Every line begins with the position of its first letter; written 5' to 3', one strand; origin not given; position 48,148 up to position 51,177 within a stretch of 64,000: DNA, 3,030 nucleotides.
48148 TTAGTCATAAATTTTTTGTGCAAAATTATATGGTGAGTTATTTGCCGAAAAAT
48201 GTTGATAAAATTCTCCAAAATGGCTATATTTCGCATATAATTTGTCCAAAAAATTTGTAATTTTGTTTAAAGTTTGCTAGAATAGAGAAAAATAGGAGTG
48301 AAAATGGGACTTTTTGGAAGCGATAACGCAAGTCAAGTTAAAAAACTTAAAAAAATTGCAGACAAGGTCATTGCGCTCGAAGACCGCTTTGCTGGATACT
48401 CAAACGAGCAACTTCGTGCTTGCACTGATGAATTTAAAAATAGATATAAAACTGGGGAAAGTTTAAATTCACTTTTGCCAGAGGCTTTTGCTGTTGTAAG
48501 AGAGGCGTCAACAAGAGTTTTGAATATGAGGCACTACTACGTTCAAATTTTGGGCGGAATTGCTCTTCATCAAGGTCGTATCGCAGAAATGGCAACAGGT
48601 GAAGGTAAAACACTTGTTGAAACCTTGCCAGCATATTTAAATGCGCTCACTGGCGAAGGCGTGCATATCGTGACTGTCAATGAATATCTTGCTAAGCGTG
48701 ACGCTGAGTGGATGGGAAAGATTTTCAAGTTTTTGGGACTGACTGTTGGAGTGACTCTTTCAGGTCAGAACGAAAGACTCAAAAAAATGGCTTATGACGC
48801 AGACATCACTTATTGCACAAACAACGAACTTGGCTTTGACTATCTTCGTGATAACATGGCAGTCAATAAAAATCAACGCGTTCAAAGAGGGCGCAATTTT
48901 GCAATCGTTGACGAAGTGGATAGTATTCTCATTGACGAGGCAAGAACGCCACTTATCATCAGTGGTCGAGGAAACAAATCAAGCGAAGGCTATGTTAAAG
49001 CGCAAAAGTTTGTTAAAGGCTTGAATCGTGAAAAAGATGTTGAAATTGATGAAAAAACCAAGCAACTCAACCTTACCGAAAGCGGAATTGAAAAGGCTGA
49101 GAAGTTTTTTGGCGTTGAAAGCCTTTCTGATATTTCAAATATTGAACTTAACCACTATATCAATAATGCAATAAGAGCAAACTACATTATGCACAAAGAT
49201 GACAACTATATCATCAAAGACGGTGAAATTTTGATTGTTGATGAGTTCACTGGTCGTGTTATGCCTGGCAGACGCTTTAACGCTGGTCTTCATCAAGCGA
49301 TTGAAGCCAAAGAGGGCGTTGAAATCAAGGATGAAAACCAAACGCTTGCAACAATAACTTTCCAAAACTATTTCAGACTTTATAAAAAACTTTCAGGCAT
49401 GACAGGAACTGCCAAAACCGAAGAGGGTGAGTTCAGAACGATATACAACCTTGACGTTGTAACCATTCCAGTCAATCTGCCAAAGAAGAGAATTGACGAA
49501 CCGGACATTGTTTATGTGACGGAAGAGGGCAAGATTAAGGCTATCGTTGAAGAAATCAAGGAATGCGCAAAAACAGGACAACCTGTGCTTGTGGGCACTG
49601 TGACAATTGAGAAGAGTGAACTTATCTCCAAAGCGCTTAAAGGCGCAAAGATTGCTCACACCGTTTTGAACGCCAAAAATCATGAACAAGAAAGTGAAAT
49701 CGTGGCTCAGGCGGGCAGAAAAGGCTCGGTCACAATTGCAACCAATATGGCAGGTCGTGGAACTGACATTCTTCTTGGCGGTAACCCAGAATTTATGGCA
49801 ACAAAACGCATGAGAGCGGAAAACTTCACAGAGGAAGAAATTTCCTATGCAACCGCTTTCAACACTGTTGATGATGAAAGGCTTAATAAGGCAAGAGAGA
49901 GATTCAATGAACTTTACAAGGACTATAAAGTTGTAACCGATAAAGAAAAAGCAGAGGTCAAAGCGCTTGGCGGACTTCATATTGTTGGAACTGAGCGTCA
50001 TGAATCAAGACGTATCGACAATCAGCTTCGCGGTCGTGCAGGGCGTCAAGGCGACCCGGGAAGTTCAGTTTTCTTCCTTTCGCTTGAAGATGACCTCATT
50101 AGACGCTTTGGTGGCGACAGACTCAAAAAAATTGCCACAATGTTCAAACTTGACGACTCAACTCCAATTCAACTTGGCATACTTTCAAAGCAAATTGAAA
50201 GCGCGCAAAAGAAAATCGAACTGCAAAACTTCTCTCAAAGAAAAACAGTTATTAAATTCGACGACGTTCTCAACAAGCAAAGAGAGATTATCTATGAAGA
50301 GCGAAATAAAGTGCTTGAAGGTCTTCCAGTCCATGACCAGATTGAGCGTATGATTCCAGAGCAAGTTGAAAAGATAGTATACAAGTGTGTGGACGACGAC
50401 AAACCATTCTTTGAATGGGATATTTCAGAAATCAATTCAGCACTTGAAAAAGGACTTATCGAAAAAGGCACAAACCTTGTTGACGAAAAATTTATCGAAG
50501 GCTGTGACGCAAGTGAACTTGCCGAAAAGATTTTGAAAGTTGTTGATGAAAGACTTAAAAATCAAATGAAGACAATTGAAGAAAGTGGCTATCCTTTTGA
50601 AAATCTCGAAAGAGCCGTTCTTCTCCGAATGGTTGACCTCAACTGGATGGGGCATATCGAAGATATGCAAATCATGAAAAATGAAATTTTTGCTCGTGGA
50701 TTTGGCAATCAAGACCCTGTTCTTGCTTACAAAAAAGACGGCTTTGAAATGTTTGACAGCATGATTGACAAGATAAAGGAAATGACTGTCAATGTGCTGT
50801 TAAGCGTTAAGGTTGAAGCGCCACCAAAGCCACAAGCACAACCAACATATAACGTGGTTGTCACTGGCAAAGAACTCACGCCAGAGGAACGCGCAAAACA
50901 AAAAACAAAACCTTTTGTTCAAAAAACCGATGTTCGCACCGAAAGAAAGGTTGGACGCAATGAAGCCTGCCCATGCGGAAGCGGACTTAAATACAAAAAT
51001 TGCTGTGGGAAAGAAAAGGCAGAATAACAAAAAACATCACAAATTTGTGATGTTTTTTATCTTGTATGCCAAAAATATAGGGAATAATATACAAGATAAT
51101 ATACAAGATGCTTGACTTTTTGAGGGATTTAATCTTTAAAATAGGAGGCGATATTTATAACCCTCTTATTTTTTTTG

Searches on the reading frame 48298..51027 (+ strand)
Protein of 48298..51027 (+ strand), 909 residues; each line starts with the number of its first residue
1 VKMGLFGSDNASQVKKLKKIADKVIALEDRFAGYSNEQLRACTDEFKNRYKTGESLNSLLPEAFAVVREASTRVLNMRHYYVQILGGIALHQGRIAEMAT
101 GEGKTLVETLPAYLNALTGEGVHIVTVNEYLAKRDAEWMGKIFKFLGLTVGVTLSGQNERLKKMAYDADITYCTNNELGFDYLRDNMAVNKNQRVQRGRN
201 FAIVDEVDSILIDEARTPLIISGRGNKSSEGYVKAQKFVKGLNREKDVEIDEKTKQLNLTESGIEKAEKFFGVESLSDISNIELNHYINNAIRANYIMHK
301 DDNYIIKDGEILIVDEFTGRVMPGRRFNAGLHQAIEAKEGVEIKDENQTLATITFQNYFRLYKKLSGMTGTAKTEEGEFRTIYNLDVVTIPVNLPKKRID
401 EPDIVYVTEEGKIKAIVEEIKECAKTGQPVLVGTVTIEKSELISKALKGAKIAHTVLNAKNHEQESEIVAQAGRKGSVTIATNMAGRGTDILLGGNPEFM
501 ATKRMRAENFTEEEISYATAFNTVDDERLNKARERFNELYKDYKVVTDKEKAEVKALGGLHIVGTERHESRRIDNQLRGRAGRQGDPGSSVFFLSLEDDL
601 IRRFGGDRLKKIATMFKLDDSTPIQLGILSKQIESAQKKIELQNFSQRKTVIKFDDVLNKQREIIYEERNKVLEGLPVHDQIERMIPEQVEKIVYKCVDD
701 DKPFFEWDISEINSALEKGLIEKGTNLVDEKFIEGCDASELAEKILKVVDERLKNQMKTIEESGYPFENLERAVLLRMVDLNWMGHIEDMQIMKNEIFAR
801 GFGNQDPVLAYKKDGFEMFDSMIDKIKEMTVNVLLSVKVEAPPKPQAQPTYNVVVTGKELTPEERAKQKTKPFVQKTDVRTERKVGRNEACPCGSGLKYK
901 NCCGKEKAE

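Call 42: search_protein_families(library=pfam, proteins=[window:48298-51027:+], max_evalue=0.001)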
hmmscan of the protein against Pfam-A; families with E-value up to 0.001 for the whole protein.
window:48298-51027:+ (909 aa): 6 families
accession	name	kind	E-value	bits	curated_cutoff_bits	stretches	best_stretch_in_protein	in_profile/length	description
PF07517.20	SecA_DEAD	-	2.7e-129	431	24.6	1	5-380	4-290/290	SecA DEAD-like domain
PF21090.3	P-loop_SecA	-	3.3e-89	298.4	27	1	396-620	2-204/205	SecA P-loop domain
PF07516.18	SecA_SW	-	4.1e-55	187.4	26.7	1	623-837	1-199/200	SecA Wing and Scaffold domain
PF01043.26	SecA_PP_bind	-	3.4e-41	140.7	23.5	1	228-336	2-110/110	SecA preprotein cross-linking domain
PF02810.21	SEC-C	-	1.7e-08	34.6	20.4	1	887-905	1-19/19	SEC-C motif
PF00270.35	DEAD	-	2.3e-07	31.1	26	1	95-212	18-131/167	DEAD/DEAH box helicase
